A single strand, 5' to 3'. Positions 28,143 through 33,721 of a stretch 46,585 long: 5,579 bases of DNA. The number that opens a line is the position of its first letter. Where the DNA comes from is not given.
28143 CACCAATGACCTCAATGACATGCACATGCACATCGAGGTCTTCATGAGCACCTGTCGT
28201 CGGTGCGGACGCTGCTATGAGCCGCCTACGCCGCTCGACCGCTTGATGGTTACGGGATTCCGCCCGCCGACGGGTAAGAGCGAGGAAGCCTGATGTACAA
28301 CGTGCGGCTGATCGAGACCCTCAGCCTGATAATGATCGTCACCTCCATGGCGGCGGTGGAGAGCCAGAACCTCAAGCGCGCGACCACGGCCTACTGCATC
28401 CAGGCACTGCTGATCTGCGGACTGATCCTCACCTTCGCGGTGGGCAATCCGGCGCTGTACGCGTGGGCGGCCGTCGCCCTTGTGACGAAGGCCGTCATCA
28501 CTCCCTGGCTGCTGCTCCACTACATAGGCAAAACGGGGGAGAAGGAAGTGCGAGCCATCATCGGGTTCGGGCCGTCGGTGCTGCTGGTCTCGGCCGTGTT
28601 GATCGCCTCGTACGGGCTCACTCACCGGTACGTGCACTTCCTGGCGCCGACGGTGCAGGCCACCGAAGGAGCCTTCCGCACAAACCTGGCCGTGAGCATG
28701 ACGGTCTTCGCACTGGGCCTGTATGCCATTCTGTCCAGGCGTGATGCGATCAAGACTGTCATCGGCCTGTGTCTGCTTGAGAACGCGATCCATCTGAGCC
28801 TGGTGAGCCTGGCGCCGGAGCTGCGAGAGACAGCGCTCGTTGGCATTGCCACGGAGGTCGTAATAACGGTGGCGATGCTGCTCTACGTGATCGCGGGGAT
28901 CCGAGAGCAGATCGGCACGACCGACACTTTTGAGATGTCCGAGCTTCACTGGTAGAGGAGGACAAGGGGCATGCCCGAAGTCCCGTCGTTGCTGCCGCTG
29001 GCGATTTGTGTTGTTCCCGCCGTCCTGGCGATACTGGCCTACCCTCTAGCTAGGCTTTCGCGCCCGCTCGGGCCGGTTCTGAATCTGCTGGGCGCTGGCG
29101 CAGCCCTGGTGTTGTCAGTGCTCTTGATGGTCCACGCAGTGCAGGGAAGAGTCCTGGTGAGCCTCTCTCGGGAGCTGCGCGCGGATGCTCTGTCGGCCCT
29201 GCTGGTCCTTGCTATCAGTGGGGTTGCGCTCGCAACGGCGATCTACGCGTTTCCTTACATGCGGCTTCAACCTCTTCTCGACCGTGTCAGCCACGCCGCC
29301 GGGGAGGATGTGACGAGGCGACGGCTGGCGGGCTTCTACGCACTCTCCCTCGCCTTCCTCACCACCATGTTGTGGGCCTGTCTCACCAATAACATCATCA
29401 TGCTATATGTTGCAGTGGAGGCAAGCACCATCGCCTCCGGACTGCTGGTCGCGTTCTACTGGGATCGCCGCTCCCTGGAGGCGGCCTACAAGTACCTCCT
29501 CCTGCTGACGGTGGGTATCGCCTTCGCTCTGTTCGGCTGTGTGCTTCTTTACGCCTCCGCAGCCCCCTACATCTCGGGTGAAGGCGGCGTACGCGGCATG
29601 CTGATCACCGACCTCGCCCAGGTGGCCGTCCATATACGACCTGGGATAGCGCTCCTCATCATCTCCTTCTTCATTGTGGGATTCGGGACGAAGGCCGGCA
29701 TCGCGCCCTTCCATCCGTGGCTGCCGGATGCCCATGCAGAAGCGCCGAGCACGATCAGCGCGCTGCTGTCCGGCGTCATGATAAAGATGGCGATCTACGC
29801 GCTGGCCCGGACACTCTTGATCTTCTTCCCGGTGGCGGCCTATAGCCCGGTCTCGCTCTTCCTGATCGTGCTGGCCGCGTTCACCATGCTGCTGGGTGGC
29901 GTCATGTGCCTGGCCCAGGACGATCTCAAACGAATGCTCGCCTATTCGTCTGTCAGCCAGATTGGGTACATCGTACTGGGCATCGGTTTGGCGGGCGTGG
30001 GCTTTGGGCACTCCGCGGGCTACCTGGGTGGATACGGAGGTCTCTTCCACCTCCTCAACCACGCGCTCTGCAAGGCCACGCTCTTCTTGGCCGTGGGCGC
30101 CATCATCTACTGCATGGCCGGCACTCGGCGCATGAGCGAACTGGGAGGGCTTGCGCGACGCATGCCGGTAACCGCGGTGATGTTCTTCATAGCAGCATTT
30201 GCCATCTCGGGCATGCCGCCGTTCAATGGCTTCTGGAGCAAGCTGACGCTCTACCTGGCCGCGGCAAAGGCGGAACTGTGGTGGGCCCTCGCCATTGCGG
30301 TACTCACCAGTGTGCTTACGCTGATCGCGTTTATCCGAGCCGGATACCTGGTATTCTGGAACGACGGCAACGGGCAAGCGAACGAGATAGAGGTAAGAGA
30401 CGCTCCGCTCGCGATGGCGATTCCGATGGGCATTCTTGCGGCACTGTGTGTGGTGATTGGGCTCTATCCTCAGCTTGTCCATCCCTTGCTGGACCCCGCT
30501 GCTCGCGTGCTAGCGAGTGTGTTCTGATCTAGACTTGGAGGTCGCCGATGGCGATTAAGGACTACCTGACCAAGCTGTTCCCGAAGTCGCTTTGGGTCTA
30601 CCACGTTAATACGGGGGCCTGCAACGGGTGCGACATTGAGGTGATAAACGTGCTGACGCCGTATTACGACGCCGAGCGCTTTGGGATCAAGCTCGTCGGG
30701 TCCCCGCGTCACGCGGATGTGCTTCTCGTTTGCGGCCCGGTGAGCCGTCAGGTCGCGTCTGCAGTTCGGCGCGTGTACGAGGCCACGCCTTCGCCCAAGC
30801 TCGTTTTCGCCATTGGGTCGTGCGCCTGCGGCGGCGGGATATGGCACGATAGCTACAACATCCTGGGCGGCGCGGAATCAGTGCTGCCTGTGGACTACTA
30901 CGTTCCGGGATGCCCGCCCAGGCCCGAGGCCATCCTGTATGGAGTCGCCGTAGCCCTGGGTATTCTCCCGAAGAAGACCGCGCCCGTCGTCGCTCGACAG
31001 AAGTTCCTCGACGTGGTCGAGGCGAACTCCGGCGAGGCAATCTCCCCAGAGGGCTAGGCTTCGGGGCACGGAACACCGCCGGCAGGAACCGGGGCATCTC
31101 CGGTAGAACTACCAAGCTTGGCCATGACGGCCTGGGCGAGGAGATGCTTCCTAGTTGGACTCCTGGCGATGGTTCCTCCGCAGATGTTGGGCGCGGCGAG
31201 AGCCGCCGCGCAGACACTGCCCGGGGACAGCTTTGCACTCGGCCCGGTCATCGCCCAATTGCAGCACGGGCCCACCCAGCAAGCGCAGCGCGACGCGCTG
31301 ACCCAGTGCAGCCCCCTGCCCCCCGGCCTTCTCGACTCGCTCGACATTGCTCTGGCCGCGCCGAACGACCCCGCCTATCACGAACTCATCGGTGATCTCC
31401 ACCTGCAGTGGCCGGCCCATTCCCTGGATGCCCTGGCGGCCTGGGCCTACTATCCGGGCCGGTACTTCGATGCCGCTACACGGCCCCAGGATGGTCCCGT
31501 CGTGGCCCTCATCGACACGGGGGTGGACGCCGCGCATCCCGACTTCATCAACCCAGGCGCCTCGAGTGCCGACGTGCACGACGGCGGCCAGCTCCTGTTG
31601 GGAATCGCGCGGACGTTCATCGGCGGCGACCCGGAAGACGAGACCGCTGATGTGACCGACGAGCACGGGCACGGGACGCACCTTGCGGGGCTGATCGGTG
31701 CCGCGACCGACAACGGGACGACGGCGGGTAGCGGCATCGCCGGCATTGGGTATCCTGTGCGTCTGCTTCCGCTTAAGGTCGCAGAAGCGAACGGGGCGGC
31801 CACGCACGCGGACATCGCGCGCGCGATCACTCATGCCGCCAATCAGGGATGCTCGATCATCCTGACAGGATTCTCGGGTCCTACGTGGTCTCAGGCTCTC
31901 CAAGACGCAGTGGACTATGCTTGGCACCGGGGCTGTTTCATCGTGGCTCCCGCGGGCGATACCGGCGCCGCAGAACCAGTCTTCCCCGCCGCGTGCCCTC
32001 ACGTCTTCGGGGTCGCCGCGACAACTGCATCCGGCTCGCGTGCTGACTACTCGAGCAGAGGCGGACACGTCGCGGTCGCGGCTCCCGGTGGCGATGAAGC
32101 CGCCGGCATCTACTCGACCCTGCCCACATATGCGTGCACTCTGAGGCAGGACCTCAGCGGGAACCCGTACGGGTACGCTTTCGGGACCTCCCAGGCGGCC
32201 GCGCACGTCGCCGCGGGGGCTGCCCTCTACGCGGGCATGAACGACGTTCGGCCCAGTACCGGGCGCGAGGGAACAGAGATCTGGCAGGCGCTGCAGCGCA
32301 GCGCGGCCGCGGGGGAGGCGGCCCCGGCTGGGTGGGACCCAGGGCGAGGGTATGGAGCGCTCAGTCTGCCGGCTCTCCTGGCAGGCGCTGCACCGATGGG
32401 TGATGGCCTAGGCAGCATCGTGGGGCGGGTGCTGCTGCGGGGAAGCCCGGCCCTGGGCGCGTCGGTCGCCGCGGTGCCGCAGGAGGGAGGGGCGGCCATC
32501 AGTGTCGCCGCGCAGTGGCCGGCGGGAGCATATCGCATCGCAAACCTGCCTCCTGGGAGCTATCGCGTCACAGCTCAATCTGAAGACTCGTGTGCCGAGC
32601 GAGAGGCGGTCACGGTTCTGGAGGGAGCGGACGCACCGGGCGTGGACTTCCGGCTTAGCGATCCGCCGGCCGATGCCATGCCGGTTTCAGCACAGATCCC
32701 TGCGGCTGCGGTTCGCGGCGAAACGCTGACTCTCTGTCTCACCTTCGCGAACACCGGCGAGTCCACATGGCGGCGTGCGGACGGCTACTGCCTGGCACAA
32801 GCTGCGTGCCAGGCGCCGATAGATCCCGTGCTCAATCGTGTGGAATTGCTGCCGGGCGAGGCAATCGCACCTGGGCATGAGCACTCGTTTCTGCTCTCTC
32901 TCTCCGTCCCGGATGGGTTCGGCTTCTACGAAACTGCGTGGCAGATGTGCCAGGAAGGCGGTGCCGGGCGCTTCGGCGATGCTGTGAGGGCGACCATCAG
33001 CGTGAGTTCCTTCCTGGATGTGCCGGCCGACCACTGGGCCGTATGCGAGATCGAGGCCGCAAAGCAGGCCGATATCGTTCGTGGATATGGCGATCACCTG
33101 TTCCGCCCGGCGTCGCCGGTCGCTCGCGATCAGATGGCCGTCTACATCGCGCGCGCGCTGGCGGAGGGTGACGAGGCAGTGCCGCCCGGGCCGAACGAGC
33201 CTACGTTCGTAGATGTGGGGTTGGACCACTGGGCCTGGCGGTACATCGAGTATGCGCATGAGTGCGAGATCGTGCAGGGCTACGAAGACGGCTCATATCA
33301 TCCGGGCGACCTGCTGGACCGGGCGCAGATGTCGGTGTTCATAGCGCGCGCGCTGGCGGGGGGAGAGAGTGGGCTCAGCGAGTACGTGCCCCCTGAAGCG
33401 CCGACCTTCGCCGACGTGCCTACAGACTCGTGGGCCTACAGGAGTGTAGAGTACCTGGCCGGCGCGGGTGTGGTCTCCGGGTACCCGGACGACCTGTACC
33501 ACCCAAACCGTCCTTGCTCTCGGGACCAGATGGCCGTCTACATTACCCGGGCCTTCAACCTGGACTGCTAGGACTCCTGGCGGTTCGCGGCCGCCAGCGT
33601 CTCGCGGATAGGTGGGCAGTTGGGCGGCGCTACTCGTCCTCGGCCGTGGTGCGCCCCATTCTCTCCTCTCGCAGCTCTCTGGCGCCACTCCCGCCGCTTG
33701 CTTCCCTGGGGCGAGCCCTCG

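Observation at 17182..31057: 12-gene operon joining a Hyf-type membrane [NiFe]-hydrogenase to an FdhA-like subunit and a sulfhydrogenase/AsrAB-like NAD(P)-binding module, with no HycB/HyfA ferredoxin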

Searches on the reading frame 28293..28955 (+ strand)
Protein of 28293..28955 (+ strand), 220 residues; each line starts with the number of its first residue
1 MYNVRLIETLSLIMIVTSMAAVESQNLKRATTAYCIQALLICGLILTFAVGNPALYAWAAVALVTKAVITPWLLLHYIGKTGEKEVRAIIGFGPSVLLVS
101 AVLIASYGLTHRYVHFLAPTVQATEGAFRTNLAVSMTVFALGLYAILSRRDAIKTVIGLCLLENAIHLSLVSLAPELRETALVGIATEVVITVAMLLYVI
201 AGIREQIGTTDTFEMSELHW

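Call 4: search_protein_families(library=pfam, proteins=[window:28293-28955:+], max_evalue=0.001)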
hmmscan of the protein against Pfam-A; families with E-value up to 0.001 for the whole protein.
window:28293-28955:+ (220 aa): 1 family
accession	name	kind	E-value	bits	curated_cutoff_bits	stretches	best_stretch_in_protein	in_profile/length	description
PF00420.29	Oxidored_q2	-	3e-09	37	26.1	1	132-218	3-90/95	NADH-ubiquinone/plastoquinone oxidoreductase chain 4L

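Call 21: search_protein_families(library=ncbifam, proteins=[window:28293-28955:+], max_evalue=0.00001)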
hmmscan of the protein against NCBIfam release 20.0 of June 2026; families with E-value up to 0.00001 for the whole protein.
window:28293-28955:+ (220 aa): 2 families
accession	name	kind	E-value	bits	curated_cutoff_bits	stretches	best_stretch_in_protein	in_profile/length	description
NF008556.0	PRK11492.1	equivalog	6.3e-32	111.2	136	1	2-218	2-214/216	hydrogenase 4 membrane subunit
NF004322.0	PRK05715.1-4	equivalog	5.2e-06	26.4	128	1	130-194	8-73/104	NADH-quinone oxidoreductase subunit NuoK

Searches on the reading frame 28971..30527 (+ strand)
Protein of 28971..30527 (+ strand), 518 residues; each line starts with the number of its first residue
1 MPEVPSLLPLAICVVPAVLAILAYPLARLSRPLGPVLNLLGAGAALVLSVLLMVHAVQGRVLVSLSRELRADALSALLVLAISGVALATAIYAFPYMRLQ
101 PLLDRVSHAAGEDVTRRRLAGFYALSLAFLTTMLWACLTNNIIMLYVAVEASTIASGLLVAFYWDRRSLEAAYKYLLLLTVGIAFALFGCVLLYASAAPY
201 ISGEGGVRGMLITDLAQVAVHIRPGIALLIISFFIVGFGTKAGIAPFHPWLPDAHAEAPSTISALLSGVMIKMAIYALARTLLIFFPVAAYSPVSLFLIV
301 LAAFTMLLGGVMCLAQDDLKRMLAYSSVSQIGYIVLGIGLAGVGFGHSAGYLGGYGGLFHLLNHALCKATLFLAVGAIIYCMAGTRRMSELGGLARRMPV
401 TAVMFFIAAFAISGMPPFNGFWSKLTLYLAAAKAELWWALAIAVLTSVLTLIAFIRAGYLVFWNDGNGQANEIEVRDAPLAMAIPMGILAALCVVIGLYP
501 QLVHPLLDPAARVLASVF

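Call 5: search_protein_families(library=pfam, proteins=[window:28971-30527:+], max_evalue=0.001)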
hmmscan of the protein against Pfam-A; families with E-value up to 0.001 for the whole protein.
window:28971-30527:+ (518 aa): 2 families
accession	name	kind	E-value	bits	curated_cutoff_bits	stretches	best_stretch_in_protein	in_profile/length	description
PF00361.26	Proton_antipo_M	-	4.7e-65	220.1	21.5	1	140-450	2-294/294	NADH:quinone oxidoreductase/Mrp antiporter, TM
PF00662.26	Proton_antipo_N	-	4.6e-05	23.7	24.5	1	65-100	9-44/51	NADH-Ubiquinone oxidoreductase (complex I), chain 5 N-terminus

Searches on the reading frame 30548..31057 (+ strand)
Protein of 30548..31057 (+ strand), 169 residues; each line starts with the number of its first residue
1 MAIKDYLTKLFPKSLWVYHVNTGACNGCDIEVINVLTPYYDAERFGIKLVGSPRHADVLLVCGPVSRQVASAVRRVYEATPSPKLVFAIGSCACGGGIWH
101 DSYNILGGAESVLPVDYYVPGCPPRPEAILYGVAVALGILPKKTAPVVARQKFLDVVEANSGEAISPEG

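Call 5: search_protein_families(library=pfam, proteins=[window:30548-31057:+], max_evalue=0.001)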
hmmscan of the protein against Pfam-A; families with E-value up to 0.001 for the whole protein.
window:30548-31057:+ (169 aa): 1 family
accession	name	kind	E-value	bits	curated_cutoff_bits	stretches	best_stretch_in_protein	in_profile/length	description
PF01058.29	Oxidored_q6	-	1.3e-31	109.5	27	1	25-133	1-125/128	NADH ubiquinone oxidoreductase, 20 Kd subunit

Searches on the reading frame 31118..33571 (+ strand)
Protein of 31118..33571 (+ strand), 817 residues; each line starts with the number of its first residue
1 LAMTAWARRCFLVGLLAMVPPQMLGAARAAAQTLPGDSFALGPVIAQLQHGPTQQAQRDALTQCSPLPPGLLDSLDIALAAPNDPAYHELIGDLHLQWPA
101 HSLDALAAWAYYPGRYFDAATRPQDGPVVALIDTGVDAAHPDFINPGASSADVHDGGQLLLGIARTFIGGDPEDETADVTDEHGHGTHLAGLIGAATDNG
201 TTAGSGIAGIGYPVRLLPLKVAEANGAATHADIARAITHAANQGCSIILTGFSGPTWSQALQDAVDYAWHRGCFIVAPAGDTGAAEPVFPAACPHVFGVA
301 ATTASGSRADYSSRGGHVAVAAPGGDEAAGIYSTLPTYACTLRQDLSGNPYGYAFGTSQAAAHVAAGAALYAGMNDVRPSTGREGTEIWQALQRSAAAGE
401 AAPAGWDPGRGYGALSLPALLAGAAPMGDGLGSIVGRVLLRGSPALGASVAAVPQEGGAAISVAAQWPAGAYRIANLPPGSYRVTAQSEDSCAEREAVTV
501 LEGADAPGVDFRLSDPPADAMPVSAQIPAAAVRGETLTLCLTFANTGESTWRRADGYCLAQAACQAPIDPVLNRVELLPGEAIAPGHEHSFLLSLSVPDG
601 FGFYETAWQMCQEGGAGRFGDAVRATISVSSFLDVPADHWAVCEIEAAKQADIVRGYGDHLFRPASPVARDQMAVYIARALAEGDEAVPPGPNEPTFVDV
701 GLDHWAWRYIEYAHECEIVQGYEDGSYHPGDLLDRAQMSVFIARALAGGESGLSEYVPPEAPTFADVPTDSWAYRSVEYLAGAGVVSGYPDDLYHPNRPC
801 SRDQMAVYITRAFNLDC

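Call 5: search_protein_families(library=pfam, proteins=[window:31118-33571:+], max_evalue=0.001)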
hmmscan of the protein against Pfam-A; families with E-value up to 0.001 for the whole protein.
window:31118-33571:+ (817 aa): 4 families
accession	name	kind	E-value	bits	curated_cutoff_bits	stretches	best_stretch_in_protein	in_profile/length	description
PF00082.27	Peptidase_S8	-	1.2e-34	120.5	21.8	1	125-413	2-288/288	Subtilase family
PF00395.25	SLH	-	4.8e-32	110.1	20.8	3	763-806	1-44/44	S-layer homology domain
PF13620.12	CarboxypepD_reg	-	6.2e-08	33.3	32.3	1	433-513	1-81/82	Carboxypeptidase regulatory-like domain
PF16158.11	N_BRCA1_IG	-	8.5e-06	26.7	28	1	535-629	12-108/108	Ig-like domain from next to BRCA1 gene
